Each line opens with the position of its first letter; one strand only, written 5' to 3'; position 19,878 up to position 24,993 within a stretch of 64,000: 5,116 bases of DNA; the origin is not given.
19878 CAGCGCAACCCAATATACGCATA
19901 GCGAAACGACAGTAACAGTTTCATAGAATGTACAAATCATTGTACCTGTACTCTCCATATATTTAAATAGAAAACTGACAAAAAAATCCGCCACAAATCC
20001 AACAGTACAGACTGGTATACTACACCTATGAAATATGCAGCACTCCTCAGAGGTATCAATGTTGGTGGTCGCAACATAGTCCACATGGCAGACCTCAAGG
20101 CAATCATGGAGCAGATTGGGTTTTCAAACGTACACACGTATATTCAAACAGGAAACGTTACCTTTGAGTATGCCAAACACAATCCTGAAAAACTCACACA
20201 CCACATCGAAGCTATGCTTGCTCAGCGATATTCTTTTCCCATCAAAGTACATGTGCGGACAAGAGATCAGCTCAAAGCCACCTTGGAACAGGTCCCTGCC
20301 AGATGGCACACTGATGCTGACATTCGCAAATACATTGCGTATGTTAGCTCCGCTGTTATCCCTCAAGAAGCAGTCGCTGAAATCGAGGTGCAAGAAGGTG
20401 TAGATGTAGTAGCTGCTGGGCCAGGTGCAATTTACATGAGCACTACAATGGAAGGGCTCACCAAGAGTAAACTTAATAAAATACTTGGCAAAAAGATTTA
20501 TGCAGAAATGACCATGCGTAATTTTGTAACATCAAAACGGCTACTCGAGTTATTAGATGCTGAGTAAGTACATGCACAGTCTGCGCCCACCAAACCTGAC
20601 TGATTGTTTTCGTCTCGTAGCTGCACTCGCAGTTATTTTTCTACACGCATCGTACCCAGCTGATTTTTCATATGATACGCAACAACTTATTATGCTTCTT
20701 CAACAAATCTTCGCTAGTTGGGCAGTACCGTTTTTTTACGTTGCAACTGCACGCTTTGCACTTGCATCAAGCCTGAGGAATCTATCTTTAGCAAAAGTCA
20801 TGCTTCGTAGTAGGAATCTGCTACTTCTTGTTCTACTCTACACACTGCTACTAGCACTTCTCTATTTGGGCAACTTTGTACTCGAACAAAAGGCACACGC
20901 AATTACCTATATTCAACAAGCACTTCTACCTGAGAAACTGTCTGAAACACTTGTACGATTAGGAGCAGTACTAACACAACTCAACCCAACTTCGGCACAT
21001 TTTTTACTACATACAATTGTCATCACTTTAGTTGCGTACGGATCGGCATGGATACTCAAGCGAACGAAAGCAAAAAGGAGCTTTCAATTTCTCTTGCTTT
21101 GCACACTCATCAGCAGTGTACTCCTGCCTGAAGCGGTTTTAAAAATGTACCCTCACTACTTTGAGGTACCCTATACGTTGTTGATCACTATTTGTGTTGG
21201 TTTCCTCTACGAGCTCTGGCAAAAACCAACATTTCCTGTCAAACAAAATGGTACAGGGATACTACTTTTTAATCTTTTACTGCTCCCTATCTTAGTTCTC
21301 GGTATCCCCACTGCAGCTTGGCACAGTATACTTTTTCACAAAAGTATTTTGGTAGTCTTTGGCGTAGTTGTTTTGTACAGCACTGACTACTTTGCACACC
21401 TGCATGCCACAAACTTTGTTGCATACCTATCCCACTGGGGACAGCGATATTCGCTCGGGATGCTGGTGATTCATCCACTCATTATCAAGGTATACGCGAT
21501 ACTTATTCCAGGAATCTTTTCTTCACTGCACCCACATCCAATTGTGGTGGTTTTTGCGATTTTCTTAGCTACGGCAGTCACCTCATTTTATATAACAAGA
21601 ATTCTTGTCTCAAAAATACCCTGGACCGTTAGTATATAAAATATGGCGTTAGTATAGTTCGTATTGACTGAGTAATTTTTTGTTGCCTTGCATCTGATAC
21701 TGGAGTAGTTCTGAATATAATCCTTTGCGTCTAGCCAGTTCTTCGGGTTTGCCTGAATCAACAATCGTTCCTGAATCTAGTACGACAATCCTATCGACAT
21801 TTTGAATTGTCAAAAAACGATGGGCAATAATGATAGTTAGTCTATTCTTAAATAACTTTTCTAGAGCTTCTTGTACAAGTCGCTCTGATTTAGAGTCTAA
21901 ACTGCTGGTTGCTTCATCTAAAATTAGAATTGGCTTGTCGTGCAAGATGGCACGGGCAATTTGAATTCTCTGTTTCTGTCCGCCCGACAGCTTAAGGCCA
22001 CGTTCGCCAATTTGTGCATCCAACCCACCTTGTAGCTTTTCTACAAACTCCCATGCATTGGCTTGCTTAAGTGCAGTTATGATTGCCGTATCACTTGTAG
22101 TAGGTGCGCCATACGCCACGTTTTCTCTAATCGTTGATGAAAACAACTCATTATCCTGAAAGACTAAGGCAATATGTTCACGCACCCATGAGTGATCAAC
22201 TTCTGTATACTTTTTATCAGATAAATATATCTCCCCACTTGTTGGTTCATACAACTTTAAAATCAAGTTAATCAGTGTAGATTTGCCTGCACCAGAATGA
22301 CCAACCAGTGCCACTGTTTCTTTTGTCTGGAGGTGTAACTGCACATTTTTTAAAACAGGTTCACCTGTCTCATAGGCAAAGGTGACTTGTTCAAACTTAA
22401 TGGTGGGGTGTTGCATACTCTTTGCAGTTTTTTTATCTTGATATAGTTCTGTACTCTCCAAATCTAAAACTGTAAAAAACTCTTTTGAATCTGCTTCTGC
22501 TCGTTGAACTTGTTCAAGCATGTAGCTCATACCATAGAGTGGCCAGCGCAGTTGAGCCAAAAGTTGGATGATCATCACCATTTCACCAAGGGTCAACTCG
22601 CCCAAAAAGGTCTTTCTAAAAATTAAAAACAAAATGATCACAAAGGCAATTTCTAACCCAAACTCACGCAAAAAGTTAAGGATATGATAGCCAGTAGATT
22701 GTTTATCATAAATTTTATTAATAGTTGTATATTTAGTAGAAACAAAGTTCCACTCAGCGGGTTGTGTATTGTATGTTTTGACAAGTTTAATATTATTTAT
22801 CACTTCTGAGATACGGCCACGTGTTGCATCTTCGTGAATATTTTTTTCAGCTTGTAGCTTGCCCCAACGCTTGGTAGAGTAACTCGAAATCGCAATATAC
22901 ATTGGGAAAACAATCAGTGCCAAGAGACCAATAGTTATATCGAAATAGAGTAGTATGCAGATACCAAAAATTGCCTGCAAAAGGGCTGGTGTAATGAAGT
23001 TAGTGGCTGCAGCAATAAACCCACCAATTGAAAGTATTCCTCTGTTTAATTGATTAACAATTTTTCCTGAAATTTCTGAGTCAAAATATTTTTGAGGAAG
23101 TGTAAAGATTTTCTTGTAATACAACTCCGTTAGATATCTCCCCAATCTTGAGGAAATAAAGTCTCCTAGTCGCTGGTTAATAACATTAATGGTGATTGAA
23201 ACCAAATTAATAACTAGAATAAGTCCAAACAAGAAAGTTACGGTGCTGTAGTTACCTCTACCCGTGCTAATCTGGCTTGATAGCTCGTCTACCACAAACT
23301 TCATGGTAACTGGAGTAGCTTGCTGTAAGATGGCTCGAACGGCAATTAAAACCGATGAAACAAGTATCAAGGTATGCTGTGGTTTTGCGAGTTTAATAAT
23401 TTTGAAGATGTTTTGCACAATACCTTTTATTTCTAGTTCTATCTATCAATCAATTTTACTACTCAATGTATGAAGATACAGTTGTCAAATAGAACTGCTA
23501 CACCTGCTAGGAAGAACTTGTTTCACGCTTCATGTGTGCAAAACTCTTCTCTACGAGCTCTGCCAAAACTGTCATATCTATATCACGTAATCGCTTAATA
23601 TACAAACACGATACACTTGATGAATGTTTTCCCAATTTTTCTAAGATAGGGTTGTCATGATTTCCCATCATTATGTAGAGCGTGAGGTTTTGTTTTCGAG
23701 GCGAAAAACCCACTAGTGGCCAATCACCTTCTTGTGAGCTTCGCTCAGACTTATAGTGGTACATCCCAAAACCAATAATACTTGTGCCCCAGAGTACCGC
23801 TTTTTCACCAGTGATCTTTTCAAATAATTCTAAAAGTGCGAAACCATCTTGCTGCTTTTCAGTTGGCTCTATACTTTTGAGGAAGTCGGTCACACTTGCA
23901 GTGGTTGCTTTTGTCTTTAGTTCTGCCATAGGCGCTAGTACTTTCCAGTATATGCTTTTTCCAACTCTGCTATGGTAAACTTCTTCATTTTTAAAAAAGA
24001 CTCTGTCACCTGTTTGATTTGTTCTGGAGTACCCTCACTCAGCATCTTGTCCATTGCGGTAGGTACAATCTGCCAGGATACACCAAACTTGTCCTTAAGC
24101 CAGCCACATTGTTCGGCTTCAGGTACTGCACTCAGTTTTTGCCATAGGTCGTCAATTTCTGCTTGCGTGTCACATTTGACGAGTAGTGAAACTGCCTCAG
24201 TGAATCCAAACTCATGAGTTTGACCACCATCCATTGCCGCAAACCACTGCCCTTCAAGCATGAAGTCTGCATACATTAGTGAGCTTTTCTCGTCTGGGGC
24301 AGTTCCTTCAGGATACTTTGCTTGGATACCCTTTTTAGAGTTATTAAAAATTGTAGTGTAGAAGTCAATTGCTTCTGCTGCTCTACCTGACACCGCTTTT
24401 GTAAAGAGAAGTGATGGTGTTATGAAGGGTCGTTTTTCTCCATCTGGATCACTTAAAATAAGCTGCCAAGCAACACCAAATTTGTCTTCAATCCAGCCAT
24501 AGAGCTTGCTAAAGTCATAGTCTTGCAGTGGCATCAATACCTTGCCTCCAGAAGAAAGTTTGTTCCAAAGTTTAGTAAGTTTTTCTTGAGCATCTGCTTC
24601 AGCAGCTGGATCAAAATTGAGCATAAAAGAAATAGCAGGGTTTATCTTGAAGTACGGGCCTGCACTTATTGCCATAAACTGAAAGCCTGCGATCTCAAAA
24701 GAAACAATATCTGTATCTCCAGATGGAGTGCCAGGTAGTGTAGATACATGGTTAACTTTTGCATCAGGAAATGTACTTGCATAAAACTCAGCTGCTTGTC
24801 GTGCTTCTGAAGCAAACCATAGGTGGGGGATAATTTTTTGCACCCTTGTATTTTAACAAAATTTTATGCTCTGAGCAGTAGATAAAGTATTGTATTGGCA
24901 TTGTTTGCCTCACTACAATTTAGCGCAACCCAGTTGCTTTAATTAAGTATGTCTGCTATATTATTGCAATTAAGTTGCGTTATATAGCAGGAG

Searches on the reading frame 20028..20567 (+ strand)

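Call 13: search_protein_families(library=pfam, proteins=[window:20028-20567:+], max_evalue=0.001)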
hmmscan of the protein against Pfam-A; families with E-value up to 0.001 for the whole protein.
window:20028-20567:+ (179 aa): 1 family
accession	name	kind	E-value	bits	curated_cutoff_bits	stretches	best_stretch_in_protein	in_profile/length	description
PF08002.16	DUF1697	-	4.8e-38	131.1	24.4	1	1-136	1-137/137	Protein of unknown function (DUF1697)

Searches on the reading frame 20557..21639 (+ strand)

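Call 13: search_protein_families(library=pfam, proteins=[window:20557-21639:+], max_evalue=0.001)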
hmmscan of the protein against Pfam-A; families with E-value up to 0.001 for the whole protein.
window:20557-21639:+ (360 aa): 1 family
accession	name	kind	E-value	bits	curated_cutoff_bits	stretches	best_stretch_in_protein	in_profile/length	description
PF01757.29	Acyl_transf_3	-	8.7e-14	51.7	31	1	16-347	5-325/326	Acyltransferase domain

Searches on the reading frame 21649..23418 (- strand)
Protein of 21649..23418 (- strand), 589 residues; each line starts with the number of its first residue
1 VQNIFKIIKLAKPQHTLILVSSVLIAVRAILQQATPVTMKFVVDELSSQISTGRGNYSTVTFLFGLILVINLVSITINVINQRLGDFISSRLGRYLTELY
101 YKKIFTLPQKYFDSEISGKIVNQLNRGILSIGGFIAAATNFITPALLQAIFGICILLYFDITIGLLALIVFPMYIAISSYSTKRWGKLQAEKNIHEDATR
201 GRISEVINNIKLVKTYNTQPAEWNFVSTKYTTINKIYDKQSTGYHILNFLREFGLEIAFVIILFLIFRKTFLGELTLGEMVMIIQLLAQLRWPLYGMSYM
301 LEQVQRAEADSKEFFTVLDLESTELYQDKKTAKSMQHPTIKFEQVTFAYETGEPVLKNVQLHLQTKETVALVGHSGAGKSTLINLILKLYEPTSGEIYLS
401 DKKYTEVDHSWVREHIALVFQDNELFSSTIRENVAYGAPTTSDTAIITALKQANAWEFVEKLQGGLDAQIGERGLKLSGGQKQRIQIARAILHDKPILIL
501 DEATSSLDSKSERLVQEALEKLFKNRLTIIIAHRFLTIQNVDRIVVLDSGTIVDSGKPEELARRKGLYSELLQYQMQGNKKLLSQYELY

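Call 13: search_protein_families(library=pfam, proteins=[window:21649-23418:-], max_evalue=0.001)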
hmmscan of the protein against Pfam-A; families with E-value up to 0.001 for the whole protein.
window:21649-23418:- (589 aa): 6 families
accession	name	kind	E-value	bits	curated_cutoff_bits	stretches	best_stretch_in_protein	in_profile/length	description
PF00005.33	ABC_tran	-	4.3e-35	121.7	25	1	356-505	1-137/137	ABC transporter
PF00664.28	ABC_membrane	-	3.9e-28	99.3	28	1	20-294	3-274/274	ABC transporter transmembrane region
PF02463.25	SMC_N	-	5.6e-08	32.9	40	1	364-546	135-210/220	RecF/RecN/SMC N terminal domain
PF03193.22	RsgA_GTPase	-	1.7e-07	31.7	30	1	316-396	56-136/174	RsgA GTPase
PF13401.12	AAA_22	-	3.2e-05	24.7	27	1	365-522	4-104/130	AAA domain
PF13555.12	AAA_29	-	0.00039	20.6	27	1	359-387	15-43/61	P-loop containing region of AAA domain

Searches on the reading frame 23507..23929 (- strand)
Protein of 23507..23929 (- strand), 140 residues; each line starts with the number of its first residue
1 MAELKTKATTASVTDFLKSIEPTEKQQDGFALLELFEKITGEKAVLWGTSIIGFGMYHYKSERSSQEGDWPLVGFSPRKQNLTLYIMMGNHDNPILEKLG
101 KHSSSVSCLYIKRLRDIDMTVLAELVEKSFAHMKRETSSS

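Call 13: search_protein_families(library=pfam, proteins=[window:23507-23929:-], max_evalue=0.001)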
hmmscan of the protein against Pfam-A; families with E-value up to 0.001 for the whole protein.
window:23507-23929:- (140 aa): 1 family
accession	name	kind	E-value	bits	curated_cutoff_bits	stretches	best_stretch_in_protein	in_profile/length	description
PF08818.16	DUF1801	-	9.1e-12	45.7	27.2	1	26-128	2-83/85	Domain of unknown function (DU1801)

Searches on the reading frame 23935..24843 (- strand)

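Call 13: search_protein_families(library=pfam, proteins=[window:23935-24843:-], max_evalue=0.001)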
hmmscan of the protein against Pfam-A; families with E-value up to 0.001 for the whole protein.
window:23935-24843:- (302 aa): 2 families
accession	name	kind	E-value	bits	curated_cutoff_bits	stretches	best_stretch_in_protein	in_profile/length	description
PF06983.19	3-dmu-9_3-mt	-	1.4e-68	229.1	24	2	141-260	3-116/116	3-demethylubiquinone-9 3-methyltransferase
PF00903.31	Glyoxalase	-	6e-08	33.5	20.6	1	76-128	68-121/121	Glyoxalase/Bleomycin resistance protein/Dioxygenase superfamily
